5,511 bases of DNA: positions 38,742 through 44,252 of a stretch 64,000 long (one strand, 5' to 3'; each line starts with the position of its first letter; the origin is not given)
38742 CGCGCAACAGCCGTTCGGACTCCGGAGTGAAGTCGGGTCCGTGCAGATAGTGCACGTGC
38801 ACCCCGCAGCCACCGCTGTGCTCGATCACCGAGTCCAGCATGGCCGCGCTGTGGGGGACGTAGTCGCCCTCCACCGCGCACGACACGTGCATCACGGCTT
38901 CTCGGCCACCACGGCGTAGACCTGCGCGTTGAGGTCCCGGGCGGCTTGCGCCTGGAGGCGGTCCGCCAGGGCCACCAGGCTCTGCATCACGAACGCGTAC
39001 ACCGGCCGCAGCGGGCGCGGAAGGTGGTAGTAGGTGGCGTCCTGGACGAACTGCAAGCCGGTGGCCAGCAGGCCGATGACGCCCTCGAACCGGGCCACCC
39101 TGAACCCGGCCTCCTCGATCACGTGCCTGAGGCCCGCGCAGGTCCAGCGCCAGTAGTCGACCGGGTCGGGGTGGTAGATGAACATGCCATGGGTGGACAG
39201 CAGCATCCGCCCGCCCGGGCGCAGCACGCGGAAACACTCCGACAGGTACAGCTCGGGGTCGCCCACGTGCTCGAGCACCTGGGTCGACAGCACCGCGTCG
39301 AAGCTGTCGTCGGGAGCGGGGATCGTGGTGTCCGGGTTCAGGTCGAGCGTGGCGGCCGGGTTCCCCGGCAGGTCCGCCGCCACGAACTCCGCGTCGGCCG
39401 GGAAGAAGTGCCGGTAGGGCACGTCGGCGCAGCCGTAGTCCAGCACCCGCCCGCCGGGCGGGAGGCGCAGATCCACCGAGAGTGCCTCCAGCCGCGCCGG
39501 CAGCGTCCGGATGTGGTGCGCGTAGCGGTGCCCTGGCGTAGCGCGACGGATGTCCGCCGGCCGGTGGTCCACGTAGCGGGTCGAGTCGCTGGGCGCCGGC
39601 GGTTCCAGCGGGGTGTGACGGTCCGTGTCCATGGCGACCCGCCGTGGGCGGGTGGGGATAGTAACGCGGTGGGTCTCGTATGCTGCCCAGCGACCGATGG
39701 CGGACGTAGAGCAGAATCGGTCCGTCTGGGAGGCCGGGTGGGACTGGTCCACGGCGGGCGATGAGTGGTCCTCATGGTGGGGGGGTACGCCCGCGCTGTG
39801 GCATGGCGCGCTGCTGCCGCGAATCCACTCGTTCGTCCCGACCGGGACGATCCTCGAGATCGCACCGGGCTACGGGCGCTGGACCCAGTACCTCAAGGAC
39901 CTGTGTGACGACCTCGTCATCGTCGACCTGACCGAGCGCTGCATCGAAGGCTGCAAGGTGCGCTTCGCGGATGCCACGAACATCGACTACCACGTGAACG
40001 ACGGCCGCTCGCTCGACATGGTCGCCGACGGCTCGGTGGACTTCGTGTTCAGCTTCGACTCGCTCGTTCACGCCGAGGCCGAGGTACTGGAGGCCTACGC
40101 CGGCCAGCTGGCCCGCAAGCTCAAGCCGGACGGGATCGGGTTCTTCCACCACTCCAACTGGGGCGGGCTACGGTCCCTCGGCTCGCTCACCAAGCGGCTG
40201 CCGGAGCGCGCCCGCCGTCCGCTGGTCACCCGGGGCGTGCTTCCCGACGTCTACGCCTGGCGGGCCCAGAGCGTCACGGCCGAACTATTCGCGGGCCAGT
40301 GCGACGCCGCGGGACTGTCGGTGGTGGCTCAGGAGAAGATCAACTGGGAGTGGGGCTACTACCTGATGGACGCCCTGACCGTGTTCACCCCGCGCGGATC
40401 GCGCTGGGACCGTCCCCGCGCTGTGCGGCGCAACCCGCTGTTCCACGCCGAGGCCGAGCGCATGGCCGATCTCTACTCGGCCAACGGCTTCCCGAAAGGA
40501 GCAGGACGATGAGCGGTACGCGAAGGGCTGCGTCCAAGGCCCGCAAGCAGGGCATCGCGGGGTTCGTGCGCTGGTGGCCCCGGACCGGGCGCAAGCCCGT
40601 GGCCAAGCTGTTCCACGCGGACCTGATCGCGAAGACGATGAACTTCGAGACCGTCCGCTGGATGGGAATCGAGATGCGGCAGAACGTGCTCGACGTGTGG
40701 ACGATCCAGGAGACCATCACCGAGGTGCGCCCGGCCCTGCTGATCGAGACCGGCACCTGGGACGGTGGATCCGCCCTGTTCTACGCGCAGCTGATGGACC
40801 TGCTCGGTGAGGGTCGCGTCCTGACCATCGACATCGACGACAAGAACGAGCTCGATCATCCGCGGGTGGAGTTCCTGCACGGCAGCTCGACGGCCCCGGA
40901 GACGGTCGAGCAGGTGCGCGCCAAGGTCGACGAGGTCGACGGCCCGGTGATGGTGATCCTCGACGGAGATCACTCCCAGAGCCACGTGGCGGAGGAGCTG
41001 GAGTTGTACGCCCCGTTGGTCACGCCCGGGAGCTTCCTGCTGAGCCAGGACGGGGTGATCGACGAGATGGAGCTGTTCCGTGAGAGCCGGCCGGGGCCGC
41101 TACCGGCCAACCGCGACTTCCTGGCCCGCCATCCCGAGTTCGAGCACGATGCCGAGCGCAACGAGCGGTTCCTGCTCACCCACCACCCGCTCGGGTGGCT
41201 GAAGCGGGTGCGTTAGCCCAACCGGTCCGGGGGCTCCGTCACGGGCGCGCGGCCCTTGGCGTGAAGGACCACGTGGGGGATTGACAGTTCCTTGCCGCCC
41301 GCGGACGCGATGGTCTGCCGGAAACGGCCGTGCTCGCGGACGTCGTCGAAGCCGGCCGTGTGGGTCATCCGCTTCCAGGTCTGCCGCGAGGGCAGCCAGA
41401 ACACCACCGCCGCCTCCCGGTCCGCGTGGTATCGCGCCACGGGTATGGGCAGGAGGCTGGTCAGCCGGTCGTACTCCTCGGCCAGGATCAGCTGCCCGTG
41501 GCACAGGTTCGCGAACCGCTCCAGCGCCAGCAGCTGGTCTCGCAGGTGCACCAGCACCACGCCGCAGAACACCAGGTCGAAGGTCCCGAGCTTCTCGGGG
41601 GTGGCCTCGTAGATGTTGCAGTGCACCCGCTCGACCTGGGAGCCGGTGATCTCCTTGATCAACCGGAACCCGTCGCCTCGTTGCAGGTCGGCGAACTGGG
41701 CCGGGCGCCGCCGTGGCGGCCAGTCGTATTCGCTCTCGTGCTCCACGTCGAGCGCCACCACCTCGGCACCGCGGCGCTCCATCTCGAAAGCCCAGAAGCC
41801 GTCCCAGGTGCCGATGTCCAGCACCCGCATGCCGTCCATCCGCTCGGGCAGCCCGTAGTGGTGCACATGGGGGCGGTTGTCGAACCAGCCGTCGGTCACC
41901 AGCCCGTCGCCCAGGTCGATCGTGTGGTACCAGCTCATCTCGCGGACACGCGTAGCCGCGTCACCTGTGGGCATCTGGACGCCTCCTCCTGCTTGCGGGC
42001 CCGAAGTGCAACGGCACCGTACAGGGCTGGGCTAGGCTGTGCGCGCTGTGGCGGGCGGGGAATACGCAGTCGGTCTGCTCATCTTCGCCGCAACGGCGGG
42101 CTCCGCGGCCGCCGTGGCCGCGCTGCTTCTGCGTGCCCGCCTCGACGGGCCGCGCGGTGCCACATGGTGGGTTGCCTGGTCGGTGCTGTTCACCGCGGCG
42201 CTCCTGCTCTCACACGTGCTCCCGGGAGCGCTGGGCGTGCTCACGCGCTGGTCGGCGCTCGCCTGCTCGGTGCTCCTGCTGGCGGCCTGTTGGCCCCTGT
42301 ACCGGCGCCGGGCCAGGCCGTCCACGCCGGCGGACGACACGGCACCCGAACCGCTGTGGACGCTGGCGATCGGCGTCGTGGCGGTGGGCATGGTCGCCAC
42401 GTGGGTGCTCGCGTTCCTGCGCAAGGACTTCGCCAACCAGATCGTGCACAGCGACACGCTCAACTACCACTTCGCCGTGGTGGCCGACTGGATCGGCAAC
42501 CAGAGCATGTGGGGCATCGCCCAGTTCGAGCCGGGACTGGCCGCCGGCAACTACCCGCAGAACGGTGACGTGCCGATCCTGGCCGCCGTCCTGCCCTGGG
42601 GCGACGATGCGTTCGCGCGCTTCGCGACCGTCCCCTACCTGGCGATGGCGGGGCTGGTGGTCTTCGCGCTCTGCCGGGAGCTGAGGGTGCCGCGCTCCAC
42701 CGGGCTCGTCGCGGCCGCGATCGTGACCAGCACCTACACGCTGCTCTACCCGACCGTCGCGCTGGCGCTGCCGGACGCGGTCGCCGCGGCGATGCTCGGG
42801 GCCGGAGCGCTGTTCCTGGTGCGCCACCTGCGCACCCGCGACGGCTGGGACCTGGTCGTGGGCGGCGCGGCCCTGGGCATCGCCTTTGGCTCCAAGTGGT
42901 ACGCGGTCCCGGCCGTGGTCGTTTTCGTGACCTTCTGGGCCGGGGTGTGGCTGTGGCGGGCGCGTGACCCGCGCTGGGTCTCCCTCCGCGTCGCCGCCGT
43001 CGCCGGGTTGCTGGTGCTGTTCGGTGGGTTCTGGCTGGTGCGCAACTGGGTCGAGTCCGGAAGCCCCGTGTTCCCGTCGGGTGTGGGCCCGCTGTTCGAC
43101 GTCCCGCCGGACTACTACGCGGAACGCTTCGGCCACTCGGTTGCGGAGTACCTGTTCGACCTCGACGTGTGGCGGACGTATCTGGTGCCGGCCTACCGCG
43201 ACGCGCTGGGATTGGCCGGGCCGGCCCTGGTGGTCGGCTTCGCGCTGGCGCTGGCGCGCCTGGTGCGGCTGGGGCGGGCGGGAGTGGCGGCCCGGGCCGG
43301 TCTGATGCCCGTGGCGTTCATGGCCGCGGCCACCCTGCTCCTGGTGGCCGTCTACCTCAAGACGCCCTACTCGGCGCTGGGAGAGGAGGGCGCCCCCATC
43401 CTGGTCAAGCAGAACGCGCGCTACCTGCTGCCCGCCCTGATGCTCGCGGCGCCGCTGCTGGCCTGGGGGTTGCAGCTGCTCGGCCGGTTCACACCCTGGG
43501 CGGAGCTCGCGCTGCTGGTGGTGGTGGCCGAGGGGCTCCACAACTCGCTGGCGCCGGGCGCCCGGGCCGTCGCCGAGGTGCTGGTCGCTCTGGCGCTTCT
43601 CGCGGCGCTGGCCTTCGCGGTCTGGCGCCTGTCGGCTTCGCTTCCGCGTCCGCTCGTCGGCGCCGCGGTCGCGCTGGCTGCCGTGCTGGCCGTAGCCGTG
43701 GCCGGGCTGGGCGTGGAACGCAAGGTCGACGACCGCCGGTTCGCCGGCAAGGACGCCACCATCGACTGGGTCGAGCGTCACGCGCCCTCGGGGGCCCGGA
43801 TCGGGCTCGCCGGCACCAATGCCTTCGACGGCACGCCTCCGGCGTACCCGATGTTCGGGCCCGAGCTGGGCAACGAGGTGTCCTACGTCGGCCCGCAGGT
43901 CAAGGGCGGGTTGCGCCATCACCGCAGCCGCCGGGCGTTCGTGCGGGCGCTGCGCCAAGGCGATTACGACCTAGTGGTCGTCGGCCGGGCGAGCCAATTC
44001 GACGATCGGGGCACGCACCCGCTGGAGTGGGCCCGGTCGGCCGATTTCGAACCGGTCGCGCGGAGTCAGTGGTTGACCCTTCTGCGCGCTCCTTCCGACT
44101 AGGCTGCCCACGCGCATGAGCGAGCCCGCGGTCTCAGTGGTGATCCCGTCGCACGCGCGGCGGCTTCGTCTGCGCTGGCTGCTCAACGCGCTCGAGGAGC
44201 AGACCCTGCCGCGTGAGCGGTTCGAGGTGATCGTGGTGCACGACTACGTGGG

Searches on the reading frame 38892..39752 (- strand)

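Call 13: search_protein_families(library=pfam, proteins=[window:38892-39752:-], max_evalue=0.001)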
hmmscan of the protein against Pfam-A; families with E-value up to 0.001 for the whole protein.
window:38892-39752:- (286 aa): 7 families
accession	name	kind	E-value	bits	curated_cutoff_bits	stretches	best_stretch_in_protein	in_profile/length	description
PF13489.12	Methyltransf_23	-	3.4e-13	50.1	27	1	78-205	2-136/164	Methyltransferase domain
PF08241.18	Methyltransf_11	-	8.1e-13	49.3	21.2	1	142-184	52-94/95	Methyltransferase domain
PF13847.12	Methyltransf_31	-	2.6e-08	34.1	27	1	144-189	66-113/145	Methyltransferase domain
PF08242.18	Methyltransf_12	-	1.1e-07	32.9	30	1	121-182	36-97/98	Methyltransferase domain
PF13649.12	Methyltransf_25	-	3.7e-07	31.2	27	1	142-181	56-97/97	Methyltransferase domain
PF02353.26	CMAS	-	0.00068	19.5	27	0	148-189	125-168/273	Mycolic acid cyclopropane synthetase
PF01209.24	Ubie_methyltran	-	0.00083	19.2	20.1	0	143-185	109-151/233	ubiE/COQ5 methyltransferase family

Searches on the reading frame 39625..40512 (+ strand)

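Call 13: search_protein_families(library=pfam, proteins=[window:39625-40512:+], max_evalue=0.001)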
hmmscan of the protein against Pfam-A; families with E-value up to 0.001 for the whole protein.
window:39625-40512:+ (295 aa): 4 families
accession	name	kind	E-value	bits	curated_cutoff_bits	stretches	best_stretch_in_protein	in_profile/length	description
PF13649.12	Methyltransf_25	-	5.5e-14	53.1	27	1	76-170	1-97/97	Methyltransferase domain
PF08241.18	Methyltransf_11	-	2.2e-12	47.9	21.2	1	77-173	1-94/95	Methyltransferase domain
PF13489.12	Methyltransf_23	-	7.8e-07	29.4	27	1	72-234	22-162/164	Methyltransferase domain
PF08242.18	Methyltransf_12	-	8.6e-06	26.9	30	1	77-171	1-97/98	Methyltransferase domain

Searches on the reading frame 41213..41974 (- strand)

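Call 13: search_protein_families(library=pfam, proteins=[window:41213-41974:-], max_evalue=0.001)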
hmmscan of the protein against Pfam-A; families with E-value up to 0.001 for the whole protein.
window:41213-41974:- (253 aa): 6 families
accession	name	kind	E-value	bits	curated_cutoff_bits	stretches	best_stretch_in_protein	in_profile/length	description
PF13489.12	Methyltransf_23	-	1.7e-11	44.5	27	1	42-212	17-162/164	Methyltransferase domain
PF13649.12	Methyltransf_25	-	1e-05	26.5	27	0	51-80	1-32/97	Methyltransferase domain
PF08241.18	Methyltransf_11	-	2e-05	25.6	21.2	1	52-157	1-86/95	Methyltransferase domain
PF13847.12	Methyltransf_31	-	9.4e-05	22.6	27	0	119-206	61-143/145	Methyltransferase domain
PF08003.17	Methyltransf_9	-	0.00013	21.4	23.8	0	46-213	114-264/315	Protein of unknown function (DUF1698)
PF08242.18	Methyltransf_12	-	0.00027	22.1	30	0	52-158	1-92/98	Methyltransferase domain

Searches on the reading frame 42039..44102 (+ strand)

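Call 13: search_protein_families(library=pfam, proteins=[window:42039-44102:+], max_evalue=0.001)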
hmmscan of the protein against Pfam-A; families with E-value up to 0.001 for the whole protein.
window:42039-44102:+ (687 aa): 1 family
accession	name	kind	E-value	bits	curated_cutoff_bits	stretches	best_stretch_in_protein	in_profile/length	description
PF13231.12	PMT_2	-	0.00052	20.7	26.1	1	199-326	30-150/160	Dolichyl-phosphate-mannose-protein mannosyltransferase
